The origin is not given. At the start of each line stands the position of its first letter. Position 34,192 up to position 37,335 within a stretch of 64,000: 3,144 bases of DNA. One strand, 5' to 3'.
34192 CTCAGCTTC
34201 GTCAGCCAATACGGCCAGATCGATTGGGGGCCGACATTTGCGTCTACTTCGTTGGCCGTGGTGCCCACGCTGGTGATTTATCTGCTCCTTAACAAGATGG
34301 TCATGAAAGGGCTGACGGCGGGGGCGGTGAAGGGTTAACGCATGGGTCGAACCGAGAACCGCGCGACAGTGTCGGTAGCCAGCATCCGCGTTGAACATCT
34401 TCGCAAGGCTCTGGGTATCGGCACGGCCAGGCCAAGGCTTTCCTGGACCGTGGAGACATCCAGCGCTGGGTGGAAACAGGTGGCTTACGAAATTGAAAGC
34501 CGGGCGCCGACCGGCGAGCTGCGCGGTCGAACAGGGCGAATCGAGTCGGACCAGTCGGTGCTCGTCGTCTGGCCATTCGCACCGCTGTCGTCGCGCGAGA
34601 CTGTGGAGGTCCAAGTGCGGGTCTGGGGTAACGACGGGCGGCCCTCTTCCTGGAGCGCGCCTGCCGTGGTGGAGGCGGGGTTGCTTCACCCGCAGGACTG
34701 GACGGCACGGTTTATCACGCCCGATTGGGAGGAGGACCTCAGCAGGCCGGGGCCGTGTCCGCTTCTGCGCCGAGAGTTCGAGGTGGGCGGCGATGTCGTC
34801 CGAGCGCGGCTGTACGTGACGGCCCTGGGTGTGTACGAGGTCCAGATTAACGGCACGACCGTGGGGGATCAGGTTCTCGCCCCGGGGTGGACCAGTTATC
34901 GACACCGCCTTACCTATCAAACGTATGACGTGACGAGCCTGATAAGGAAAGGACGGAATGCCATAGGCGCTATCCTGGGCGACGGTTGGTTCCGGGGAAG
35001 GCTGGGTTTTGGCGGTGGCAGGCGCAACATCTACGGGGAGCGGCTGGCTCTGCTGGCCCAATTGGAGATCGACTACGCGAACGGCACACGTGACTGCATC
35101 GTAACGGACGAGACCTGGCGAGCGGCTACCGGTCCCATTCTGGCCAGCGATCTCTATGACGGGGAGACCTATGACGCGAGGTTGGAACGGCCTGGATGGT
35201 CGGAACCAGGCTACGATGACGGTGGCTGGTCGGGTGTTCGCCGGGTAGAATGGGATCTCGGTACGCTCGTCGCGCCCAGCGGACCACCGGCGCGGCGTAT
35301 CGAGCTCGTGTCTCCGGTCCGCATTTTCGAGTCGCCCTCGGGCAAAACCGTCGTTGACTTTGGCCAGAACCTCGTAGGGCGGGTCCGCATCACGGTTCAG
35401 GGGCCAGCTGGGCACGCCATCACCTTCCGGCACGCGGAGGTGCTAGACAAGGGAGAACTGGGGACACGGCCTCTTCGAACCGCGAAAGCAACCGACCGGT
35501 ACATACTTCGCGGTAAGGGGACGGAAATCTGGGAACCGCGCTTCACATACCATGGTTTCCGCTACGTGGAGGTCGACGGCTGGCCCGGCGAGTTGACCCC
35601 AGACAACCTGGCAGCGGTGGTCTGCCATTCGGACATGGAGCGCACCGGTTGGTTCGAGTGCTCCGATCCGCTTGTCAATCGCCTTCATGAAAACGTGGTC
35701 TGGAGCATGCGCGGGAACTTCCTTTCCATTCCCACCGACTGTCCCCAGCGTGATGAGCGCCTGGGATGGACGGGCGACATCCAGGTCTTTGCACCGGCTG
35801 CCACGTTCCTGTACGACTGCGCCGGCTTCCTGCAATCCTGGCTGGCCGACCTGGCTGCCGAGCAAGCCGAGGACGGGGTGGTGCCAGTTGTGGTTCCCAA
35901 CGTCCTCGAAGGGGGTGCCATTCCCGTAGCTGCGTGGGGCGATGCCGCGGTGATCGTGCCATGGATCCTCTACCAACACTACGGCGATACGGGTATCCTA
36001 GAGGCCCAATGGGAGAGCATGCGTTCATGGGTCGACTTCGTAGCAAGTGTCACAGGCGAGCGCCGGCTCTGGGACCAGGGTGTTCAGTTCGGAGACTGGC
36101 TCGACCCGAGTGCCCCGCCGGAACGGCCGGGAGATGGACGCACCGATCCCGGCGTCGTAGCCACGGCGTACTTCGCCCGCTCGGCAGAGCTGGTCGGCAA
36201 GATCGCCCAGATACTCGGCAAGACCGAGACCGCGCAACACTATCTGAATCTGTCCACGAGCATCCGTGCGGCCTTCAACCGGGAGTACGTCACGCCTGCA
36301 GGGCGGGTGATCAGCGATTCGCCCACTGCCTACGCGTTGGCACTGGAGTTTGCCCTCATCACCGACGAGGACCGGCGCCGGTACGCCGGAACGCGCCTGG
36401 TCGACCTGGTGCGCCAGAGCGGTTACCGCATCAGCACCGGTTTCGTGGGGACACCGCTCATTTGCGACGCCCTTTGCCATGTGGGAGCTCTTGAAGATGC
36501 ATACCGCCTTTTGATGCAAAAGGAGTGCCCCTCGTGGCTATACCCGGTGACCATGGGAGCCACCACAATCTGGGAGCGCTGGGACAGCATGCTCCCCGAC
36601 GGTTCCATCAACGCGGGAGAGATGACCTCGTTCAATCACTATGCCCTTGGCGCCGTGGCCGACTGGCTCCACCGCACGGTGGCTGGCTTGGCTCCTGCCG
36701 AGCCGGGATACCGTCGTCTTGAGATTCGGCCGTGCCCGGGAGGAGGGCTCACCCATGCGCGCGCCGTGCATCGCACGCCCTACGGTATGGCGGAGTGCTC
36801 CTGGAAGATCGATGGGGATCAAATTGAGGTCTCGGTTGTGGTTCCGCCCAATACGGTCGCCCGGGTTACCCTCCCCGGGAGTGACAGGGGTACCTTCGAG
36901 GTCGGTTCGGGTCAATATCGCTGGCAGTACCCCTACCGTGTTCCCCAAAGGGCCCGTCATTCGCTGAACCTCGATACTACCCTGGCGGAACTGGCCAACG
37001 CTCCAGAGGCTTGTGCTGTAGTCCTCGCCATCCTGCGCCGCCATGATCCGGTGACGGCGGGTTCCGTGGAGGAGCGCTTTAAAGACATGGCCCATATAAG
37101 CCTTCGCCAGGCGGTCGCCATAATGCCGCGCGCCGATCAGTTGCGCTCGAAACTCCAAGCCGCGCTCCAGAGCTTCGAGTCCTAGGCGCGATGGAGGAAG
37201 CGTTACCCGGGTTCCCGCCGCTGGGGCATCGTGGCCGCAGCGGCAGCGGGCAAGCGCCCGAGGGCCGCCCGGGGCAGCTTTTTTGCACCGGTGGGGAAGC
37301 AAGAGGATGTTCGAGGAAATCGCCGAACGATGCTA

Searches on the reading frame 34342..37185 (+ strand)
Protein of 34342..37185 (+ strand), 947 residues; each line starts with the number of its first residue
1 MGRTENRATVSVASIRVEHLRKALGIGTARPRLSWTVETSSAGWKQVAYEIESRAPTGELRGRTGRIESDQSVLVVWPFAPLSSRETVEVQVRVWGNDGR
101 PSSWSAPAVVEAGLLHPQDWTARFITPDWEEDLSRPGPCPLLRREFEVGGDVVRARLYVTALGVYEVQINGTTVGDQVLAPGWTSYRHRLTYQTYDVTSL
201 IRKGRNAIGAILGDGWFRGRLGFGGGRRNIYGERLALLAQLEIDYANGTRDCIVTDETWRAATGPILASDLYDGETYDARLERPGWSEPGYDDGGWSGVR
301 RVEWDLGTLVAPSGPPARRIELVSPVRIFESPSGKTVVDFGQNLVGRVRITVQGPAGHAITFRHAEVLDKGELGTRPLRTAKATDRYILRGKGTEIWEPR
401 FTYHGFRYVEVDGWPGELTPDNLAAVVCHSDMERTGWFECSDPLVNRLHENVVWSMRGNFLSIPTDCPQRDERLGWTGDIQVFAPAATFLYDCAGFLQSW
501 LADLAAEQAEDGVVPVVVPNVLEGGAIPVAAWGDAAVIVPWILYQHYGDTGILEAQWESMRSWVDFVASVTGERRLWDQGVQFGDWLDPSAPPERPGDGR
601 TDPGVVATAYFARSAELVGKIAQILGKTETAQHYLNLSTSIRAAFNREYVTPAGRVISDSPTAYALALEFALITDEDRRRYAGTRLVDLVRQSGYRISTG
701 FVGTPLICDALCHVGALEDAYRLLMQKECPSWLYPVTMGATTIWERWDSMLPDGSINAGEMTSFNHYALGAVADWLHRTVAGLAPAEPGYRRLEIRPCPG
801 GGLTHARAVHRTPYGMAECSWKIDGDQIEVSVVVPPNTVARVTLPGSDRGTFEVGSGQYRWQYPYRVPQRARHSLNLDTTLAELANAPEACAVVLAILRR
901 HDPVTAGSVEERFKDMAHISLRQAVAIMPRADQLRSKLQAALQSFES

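Call 45: search_protein_families(library=pfam, proteins=[window:34342-37185:+], max_evalue=0.001)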
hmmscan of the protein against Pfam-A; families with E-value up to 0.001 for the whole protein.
window:34342-37185:+ (947 aa): 5 families
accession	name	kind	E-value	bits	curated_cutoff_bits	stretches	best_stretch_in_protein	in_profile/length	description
PF17389.8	Bac_rhamnosid6H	-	8.8e-133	443.2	24.5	1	433-780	1-339/339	Bacterial alpha-L-rhamnosidase 6 hairpin glycosidase domain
PF08531.16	Bac_rhamnosid_N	-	1.2e-69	234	25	1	151-320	2-171/172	Alpha-L-rhamnosidase N-terminal domain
PF05592.18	Bac_rhamnosid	-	4.1e-37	126.6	22.2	1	331-429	3-102/102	Bacterial alpha-L-rhamnosidase concanavalin-like domain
PF25788.1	Ig_Rha78A_N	-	4.9e-34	117.2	27.4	1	13-116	2-105/105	Rha78A-like, N-terminal immunoglobulin domain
PF17390.7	Bac_rhamnosid_C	-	1.1e-22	80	22.1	1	782-851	1-70/78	Bacterial alpha-L-rhamnosidase C-terminal domain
